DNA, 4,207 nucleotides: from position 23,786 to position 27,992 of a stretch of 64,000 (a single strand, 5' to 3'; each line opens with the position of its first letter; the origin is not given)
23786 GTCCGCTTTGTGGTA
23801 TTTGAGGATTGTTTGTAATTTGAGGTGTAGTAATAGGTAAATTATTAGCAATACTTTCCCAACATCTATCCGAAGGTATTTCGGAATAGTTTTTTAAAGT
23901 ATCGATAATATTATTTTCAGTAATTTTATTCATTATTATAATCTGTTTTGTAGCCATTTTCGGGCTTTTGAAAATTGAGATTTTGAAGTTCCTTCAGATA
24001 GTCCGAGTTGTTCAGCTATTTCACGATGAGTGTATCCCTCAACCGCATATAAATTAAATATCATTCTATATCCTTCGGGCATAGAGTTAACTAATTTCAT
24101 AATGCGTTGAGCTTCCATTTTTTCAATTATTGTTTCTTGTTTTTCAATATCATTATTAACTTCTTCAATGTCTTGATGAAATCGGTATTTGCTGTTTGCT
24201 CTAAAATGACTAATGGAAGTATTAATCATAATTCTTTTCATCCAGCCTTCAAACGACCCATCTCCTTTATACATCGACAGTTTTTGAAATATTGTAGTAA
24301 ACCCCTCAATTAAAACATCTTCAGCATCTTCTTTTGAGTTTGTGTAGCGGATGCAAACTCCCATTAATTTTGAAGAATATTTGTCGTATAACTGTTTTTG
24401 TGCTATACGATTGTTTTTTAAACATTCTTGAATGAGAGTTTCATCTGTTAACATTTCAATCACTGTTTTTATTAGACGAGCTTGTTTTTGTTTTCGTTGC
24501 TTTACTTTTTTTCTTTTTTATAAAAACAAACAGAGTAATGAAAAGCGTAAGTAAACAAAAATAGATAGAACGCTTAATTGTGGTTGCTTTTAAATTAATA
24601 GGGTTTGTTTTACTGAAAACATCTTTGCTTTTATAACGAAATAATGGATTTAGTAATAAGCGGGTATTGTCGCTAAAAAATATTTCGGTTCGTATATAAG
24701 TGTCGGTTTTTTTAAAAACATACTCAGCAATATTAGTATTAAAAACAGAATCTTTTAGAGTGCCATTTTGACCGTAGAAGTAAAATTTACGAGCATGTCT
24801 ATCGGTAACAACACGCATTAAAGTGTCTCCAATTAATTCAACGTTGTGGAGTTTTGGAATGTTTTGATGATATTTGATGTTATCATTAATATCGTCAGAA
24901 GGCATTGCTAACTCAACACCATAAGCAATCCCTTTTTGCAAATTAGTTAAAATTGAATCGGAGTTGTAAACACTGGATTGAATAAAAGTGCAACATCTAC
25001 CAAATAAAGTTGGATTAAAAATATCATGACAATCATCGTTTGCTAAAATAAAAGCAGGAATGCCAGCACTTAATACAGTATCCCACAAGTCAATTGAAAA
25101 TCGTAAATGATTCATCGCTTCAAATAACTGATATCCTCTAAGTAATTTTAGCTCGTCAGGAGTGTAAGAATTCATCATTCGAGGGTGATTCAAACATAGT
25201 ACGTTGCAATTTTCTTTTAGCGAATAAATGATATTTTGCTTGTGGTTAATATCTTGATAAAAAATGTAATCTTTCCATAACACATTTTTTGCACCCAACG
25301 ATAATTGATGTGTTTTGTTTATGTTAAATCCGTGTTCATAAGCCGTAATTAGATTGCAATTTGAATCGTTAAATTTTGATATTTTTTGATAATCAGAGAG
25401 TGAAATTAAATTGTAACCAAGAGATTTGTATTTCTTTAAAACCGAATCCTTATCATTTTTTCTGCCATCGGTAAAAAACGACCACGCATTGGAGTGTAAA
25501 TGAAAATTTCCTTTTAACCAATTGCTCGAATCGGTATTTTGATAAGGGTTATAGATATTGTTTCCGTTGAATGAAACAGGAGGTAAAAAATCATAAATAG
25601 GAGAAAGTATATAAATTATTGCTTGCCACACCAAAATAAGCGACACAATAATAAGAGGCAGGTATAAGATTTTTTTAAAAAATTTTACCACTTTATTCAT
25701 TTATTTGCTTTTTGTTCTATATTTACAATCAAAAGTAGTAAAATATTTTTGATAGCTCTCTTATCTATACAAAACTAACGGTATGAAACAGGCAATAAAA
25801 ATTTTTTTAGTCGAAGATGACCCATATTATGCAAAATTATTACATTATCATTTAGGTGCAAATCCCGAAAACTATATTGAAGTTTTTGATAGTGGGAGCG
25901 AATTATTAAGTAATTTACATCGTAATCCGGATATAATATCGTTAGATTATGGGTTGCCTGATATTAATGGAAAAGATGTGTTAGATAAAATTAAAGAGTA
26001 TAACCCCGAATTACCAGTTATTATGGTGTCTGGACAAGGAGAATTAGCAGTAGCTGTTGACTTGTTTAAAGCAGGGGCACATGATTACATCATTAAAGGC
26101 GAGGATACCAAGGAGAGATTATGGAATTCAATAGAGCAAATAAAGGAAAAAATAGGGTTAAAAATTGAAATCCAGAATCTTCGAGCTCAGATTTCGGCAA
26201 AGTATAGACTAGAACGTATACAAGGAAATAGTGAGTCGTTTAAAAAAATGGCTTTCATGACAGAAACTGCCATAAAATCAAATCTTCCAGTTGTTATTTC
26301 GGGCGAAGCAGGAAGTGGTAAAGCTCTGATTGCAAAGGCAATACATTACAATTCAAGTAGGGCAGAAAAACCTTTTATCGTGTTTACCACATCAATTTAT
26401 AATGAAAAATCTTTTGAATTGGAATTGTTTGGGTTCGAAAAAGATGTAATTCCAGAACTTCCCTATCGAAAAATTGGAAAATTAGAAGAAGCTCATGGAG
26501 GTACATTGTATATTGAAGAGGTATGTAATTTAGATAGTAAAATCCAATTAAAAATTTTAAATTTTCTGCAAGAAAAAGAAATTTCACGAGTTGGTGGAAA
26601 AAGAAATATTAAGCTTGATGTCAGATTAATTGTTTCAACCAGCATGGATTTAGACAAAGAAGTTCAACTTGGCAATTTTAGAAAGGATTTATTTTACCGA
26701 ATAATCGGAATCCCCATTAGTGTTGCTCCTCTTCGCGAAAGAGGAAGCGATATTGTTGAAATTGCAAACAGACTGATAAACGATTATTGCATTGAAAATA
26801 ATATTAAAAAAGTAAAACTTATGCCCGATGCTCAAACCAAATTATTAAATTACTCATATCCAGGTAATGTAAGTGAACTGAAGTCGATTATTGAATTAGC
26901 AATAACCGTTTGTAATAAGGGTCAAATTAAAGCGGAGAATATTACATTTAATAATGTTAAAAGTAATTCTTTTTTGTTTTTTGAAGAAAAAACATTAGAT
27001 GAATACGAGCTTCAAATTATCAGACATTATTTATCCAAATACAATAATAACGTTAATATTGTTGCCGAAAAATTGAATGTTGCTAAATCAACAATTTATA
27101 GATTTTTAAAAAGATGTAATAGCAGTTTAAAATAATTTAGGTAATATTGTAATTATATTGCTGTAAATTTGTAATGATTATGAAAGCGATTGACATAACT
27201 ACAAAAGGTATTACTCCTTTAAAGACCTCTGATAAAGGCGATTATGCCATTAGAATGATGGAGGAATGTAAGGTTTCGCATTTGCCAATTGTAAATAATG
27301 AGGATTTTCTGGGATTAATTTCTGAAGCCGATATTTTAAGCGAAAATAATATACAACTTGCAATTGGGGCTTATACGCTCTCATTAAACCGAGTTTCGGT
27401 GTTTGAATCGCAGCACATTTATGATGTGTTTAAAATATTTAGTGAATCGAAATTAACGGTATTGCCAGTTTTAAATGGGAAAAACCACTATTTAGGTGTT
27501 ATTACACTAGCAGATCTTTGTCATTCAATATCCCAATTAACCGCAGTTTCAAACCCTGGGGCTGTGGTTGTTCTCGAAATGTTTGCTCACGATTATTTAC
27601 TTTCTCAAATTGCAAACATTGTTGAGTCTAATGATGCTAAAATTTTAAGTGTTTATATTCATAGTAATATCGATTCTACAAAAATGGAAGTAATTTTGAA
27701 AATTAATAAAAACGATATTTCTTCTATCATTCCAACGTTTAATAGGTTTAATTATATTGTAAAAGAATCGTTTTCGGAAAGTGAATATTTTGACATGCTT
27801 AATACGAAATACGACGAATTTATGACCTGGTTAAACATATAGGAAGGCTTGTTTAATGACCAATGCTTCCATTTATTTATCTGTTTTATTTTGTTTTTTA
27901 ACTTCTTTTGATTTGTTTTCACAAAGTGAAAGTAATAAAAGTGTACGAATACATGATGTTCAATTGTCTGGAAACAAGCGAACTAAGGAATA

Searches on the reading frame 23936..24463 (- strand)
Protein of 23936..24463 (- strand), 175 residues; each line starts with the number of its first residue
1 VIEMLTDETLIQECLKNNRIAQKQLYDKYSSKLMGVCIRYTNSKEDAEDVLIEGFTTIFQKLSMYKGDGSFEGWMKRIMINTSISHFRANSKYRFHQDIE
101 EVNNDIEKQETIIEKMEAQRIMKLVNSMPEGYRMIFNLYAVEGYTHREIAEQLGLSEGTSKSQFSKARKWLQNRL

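Call 94: search_protein_families(library=pfam, proteins=[window:23936-24463:-], max_evalue=0.001)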
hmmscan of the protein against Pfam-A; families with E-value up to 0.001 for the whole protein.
window:23936-24463:- (175 aa): 4 families
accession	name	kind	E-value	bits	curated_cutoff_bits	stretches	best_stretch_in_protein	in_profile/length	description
PF08281.18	Sigma70_r4_2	-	2.1e-17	62.9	25.7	1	119-171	2-54/54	Sigma-70, region 4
PF04542.20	Sigma70_r2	-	1.4e-12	47.7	24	1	25-92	1-70/71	Sigma-70 region 2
PF07638.17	Sigma70_ECF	-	1.1e-06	29.1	21.1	1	98-174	107-182/185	ECF sigma factor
PF04545.22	Sigma70_r4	-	1.4e-06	28.2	24.1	1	126-171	3-48/50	Sigma-70, region 4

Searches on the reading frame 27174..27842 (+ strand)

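Call 94: search_protein_families(library=pfam, proteins=[window:27174-27842:+], max_evalue=0.001)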
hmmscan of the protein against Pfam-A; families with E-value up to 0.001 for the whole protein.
window:27174-27842:+ (222 aa): 1 family
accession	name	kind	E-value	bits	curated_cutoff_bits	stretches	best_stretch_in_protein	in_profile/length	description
PF00571.33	CBS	-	7.3e-16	58.7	24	2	74-119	10-55/57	CBS domain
